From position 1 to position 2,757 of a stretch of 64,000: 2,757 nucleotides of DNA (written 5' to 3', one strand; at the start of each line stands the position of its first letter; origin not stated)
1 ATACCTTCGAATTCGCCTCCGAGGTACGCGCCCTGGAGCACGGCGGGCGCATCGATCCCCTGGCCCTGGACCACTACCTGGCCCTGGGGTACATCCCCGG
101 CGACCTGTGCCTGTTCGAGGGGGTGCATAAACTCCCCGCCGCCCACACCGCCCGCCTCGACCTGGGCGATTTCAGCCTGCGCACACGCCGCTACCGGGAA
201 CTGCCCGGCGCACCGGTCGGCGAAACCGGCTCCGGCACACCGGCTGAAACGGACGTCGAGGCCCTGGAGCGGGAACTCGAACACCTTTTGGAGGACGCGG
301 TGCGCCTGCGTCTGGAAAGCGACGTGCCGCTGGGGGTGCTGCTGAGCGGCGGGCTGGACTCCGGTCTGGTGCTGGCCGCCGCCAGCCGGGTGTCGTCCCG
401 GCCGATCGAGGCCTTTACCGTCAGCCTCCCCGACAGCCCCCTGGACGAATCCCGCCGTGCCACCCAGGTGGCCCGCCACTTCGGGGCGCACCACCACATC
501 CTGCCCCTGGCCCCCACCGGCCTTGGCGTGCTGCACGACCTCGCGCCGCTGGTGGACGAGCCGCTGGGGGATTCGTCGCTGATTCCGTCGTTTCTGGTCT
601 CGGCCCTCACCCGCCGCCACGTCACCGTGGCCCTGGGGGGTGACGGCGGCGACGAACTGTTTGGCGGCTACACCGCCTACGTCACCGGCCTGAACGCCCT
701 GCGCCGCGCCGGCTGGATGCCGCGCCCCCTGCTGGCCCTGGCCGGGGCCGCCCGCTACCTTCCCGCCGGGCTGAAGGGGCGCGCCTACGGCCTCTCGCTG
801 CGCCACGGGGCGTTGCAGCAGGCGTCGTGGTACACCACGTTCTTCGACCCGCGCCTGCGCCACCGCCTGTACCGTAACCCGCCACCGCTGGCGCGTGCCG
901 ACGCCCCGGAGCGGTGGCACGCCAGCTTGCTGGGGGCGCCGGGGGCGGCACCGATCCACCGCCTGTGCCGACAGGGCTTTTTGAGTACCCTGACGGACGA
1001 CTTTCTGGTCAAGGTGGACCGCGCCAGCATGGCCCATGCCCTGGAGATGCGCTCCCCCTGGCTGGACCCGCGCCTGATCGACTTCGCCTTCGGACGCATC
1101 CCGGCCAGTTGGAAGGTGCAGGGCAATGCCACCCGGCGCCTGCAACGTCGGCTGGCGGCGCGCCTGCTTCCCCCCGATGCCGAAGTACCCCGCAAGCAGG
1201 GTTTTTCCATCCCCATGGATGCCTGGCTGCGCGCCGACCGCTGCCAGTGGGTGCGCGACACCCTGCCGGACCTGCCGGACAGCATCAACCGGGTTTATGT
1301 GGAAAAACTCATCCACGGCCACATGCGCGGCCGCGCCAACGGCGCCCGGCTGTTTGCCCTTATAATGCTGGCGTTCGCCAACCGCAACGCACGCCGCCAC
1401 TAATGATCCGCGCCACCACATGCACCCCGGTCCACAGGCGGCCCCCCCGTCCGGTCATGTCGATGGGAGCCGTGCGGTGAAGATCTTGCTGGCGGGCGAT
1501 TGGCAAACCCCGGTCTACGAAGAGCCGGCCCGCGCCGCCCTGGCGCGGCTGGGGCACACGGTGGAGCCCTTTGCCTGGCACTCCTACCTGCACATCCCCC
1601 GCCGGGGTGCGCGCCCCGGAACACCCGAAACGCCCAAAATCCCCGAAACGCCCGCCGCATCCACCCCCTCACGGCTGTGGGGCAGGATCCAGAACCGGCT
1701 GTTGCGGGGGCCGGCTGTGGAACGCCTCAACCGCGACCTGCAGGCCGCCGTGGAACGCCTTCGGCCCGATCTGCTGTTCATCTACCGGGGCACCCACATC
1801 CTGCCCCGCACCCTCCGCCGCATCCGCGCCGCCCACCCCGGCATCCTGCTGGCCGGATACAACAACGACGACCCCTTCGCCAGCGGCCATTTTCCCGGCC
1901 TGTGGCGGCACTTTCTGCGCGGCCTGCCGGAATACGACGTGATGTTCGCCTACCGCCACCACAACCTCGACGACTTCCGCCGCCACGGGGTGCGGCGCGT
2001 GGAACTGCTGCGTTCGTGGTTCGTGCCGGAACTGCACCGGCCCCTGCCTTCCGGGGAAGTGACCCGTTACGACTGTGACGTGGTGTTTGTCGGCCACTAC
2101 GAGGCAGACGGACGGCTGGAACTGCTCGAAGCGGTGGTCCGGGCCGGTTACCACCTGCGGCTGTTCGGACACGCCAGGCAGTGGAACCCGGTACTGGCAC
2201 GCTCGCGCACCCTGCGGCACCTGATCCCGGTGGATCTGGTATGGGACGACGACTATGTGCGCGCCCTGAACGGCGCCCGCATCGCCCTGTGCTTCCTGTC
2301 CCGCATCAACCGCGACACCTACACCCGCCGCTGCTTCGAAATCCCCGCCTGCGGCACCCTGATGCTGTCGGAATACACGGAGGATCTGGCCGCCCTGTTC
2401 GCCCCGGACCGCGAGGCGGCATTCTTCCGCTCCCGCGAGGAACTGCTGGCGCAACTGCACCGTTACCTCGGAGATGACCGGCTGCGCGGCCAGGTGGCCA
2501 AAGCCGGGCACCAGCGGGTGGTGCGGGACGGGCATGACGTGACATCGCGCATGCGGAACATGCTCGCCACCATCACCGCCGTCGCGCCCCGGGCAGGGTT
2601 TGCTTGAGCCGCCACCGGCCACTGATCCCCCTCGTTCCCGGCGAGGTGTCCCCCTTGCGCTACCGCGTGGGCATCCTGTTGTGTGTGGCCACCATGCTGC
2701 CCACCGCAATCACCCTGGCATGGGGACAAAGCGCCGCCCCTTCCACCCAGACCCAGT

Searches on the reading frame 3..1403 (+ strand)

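Call 53: search_protein_families(library=pfam, proteins=[window:3-1403:+], max_evalue=0.00001)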
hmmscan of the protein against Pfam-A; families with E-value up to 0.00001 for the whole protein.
window:3-1403:+ (466 aa): 1 family
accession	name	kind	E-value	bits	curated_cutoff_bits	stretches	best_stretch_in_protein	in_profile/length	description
PF00733.27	Asn_synthase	-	5.3e-73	247.1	21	1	91-450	1-341/354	Asparagine synthase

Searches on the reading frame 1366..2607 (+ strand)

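Call 53: search_protein_families(library=pfam, proteins=[window:1366-2607:+], max_evalue=0.00001)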
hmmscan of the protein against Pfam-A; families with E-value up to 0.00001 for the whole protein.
window:1366-2607:+ (413 aa): 1 family
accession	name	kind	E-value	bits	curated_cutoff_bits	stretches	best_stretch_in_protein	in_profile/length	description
PF13524.12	Glyco_trans_1_2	-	4.7e-28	98.4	25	1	252-401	4-144/144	Glycosyl transferase-like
